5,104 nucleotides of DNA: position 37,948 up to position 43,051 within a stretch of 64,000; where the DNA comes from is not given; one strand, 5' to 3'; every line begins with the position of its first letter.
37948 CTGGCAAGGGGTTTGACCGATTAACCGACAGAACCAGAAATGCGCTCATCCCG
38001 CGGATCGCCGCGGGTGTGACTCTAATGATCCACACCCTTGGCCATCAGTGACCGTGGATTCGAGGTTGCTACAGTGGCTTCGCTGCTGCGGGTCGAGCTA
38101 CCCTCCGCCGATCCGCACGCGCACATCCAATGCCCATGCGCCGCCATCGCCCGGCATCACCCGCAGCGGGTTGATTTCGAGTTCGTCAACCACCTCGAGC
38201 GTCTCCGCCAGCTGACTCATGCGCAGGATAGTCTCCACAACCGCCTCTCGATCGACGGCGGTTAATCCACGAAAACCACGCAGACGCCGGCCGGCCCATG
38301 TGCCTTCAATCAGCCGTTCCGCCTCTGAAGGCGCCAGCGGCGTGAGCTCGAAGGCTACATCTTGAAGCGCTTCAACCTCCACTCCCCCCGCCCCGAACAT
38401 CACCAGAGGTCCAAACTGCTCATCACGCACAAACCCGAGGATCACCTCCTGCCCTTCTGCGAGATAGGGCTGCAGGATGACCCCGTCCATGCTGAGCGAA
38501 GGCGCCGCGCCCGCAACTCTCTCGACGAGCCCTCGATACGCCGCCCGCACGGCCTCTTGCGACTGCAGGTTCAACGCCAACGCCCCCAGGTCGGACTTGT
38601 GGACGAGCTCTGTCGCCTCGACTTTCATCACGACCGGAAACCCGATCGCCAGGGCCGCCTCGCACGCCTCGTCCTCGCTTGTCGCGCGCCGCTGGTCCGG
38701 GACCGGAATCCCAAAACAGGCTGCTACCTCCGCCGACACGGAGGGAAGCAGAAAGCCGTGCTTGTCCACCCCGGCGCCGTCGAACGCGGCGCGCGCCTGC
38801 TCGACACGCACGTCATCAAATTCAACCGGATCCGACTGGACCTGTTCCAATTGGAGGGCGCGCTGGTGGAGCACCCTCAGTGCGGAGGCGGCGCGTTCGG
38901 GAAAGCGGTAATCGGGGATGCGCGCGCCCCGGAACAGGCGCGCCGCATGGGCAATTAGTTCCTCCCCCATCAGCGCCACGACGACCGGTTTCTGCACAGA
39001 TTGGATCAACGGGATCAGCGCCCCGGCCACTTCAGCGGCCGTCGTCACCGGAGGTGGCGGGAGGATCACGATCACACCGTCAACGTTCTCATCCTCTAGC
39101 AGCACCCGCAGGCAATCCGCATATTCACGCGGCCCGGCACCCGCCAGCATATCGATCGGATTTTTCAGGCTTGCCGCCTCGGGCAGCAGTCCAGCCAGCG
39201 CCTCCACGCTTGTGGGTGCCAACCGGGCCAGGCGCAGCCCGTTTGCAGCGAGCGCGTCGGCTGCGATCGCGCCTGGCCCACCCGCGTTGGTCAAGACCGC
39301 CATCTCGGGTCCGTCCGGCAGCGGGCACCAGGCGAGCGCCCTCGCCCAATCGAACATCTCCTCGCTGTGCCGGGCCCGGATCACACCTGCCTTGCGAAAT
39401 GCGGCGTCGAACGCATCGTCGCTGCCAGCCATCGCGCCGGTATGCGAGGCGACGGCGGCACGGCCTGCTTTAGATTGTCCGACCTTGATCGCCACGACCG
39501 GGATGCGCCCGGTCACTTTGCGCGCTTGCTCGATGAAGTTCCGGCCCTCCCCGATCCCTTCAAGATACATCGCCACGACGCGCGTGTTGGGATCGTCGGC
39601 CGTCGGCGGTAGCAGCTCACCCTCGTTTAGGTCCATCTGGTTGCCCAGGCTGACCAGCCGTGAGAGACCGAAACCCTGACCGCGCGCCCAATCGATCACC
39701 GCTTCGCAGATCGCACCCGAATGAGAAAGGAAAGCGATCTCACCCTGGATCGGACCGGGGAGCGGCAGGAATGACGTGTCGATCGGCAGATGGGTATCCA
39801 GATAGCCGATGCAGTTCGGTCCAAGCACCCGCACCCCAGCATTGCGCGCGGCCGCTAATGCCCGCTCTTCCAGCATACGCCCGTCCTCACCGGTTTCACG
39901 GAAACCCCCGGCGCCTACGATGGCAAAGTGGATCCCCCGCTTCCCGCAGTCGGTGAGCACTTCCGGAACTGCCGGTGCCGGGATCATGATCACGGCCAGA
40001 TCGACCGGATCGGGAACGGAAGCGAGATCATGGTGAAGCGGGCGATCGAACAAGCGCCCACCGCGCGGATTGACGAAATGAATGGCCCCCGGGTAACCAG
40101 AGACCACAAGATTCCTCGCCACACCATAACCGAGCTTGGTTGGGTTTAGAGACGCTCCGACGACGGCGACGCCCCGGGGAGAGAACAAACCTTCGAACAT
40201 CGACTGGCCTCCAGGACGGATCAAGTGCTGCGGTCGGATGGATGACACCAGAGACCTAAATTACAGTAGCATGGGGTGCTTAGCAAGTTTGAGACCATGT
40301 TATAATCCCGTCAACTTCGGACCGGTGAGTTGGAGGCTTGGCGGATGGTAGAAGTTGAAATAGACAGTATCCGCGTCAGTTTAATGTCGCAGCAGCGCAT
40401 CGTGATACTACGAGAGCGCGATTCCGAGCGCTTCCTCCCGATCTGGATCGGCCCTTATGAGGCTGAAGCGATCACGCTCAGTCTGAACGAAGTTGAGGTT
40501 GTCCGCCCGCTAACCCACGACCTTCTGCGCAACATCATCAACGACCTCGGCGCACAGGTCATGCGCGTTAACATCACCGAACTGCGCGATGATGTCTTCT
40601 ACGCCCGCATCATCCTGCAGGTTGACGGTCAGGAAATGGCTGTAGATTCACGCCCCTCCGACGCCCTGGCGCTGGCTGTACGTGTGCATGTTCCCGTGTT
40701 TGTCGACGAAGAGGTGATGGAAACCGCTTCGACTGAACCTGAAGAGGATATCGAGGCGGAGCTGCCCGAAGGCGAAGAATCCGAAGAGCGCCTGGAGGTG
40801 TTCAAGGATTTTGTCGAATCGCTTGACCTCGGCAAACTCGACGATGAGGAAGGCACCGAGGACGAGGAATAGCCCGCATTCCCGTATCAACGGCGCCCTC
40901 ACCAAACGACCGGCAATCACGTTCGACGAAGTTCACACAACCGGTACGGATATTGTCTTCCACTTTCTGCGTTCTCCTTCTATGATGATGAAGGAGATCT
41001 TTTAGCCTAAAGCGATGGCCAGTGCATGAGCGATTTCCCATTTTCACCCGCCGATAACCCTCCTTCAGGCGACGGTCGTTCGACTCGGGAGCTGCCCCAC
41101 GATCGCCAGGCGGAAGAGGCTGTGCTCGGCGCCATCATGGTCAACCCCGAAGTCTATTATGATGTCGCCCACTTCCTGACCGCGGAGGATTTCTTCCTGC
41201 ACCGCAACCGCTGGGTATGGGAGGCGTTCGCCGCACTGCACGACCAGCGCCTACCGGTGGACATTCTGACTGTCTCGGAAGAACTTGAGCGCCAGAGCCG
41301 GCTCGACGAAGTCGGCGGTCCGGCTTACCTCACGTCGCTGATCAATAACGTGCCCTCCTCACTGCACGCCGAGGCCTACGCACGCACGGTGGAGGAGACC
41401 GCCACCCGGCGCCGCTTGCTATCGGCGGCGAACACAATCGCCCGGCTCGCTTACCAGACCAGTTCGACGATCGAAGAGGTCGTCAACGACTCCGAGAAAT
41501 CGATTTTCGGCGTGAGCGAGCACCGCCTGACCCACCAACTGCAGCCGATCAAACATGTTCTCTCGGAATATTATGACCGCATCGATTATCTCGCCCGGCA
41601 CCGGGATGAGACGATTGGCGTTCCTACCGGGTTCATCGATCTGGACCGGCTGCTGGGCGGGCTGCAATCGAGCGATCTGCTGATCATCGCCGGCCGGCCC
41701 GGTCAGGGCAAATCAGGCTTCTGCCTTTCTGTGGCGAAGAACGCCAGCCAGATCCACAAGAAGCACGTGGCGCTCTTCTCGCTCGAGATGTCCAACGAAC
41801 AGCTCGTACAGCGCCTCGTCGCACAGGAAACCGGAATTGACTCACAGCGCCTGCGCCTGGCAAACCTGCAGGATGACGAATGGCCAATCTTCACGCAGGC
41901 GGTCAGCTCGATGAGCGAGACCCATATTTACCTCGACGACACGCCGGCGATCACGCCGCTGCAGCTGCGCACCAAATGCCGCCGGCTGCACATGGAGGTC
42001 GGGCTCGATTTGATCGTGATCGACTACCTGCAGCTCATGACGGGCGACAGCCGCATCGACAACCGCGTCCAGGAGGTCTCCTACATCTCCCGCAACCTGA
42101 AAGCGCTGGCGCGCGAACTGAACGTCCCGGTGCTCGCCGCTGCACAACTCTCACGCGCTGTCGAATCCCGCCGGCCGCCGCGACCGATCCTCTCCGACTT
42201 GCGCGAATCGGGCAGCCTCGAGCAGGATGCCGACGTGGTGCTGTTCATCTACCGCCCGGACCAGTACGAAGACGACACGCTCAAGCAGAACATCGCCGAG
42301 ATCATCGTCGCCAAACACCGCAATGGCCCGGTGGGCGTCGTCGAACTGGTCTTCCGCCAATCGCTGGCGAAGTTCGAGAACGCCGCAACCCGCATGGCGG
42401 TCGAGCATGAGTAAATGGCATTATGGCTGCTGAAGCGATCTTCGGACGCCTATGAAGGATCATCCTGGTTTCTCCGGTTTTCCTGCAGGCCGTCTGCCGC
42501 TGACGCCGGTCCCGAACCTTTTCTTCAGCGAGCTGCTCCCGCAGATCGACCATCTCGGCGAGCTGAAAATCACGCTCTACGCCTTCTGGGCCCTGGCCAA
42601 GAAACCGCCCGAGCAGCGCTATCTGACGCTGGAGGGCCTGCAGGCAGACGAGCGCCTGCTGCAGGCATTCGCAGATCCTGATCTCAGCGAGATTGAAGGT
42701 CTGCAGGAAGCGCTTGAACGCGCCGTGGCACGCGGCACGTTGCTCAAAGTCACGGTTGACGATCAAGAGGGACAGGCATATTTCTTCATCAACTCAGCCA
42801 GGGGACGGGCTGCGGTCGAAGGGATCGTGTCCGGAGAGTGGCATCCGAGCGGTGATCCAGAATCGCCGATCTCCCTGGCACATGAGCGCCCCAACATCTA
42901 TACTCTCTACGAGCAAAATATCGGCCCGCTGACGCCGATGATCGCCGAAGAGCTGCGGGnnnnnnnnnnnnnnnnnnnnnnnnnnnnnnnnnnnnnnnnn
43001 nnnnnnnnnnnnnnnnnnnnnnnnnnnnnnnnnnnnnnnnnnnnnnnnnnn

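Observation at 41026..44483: dnaB followed by a DnaD-like gene and a single polypeptide with two tandem DnaC/DnaI AAA+ loader modules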

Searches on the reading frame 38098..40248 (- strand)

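Call 38: search_protein_families(library=pfam, proteins=[window:38098-40248:-], max_evalue=0.00001)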
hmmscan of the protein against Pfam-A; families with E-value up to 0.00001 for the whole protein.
window:38098-40248:- (716 aa): 4 families
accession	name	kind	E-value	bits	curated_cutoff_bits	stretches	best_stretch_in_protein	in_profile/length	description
PF13549.11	ATP-grasp_5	-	7.1e-67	225.4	27.6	1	498-713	8-221/221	ATP-grasp domain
PF13607.11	Succ_CoA_lig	-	4.4e-52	175.9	27.4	1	168-305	1-138/138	Succinyl-CoA ligase like flavodoxin domain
PF13380.12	CoA_binding_2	-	2.7e-24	86.3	22.8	1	27-148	3-112/116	CoA binding domain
PF19045.5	Ligase_CoA_2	-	7.6e-13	49.2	23.7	1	318-451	3-141/162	Ligase-CoA domain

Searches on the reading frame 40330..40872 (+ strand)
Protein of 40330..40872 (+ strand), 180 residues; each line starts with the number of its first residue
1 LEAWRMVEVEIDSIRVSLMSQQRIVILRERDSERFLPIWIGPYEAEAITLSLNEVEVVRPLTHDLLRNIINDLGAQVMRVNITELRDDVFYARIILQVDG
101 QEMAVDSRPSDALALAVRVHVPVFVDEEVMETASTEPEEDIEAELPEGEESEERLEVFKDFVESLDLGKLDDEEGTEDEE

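Call 3: search_protein_families(library=pfam, proteins=[window:40330-40872:+], max_evalue=0.01)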
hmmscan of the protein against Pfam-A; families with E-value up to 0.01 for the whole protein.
window:40330-40872:+ (180 aa): 1 family
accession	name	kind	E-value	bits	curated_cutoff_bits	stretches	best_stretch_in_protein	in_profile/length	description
PF02577.19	BFN_dom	-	3.2e-41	140.1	27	1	25-136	1-110/112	Bifunctional nuclease domain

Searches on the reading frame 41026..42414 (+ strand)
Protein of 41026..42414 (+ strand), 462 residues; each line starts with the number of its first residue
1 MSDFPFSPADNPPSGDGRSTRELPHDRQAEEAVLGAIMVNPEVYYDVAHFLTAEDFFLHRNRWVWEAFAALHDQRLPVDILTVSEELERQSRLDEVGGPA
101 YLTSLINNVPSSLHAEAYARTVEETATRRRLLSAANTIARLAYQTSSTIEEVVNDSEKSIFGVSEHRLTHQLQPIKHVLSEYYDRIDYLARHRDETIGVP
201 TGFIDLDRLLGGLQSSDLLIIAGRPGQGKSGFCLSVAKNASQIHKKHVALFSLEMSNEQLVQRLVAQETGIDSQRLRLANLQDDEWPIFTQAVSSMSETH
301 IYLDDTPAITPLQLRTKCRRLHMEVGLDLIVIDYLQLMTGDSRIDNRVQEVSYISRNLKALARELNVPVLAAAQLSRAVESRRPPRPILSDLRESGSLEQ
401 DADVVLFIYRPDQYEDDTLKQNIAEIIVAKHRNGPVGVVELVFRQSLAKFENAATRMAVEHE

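Call 3: search_protein_families(library=pfam, proteins=[window:41026-42414:+], max_evalue=0.01)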
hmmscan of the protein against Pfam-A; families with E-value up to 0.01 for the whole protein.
window:41026-42414:+ (462 aa): 5 families
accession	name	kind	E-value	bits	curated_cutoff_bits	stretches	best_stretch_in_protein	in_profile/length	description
PF03796.21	DnaB_C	-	8.9e-102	340.3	27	1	198-452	1-255/255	DnaB-like helicase C terminal domain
PF00772.26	DnaB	-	1.2e-30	106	23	1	23-124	2-103/103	DnaB-like helicase N terminal domain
PF13481.12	AAA_25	-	3e-10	40.5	27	1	209-375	25-190/195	AAA domain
PF06745.19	ATPase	-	3.3e-07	30.4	26.6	1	199-338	1-131/231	KaiC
PF24883.2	NPHP3_N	-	0.0098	16.5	24.8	0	214-258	20-63/164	Nephrocystin 3, N-terminal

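Call 4: search_protein_families(library=ncbifam, proteins=[window:41026-42414:+], max_evalue=0.01)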
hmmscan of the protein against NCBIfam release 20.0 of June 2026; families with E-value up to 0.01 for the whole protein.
window:41026-42414:+ (462 aa): 21 families
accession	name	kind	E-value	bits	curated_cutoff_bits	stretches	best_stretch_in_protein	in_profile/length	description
TIGR00665.1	DnaB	equivalog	5.3e-163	542.9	385.25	1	24-454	3-434/435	replicative DNA helicase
NF004384.0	PRK05748.1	equivalog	2.1e-158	527.6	525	1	20-458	7-447/452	replicative DNA helicase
NF005852.0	PRK07773.1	equivalog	6.4e-152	507.8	780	2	18-398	19-399/886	replicative DNA helicase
NF004109.0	PRK05595.1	equivalog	7.2e-129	430.3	737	1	20-453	5-438/444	replicative DNA helicase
NF006606.0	PRK09165.1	equivalog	2.6e-124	415.5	540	1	17-459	15-493/497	replicative DNA helicase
NF040583.1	dnaB_SPI-7_type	exception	3.2e-119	398.8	655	1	24-452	2-433/434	SPI-7-type island replicative DNA helicase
NF005424.0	PRK07004.1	equivalog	1.1e-118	396.7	834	1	21-456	13-454/460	replicative DNA helicase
TIGR03600.1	phage_DnaB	exception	1.7e-118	396.3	498.65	1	28-443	3-421/421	phage replicative helicase, DnaB family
NF006443.0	PRK08760.1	equivalog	1e-116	390.1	741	1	23-455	33-469/476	replicative DNA helicase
NF005369.0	PRK06904.1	equivalog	3.8e-115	385.3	809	1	24-457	26-468/474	replicative DNA helicase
NF006458.0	PRK08840.1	equivalog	1.4e-111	373.5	884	1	24-455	21-458/464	replicative DNA helicase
NF005945.0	PRK08006.1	equivalog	5.3e-111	371.8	898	1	24-455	28-465/471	replicative DNA helicase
NF006306.0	PRK08506.1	equivalog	1.8e-110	369.8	596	1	27-460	7-458/472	replicative DNA helicase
NF004967.0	PRK06321.1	equivalog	6.3e-94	315.5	751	1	21-455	14-467/472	replicative DNA helicase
NF005240.0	PRK06749.1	subfamily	3.8e-83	279.6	686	1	28-452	7-426/428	replicative DNA helicase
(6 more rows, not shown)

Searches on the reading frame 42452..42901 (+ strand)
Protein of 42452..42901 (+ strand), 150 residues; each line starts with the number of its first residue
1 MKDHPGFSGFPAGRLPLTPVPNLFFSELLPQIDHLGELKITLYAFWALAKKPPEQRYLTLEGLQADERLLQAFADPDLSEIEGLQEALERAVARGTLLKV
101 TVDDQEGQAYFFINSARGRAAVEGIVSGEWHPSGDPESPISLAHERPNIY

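Call 42: search_protein_families(library=pfam, proteins=[window:42452-42901:+], max_evalue=10)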
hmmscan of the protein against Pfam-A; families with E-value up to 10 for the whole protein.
window:42452-42901:+ (150 aa): 1 family
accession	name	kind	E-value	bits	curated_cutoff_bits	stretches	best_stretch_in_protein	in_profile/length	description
PF16859.10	TetR_C_11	-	0.067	14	32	1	38-98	11-74/113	Tetracyclin repressor-like, C-terminal domain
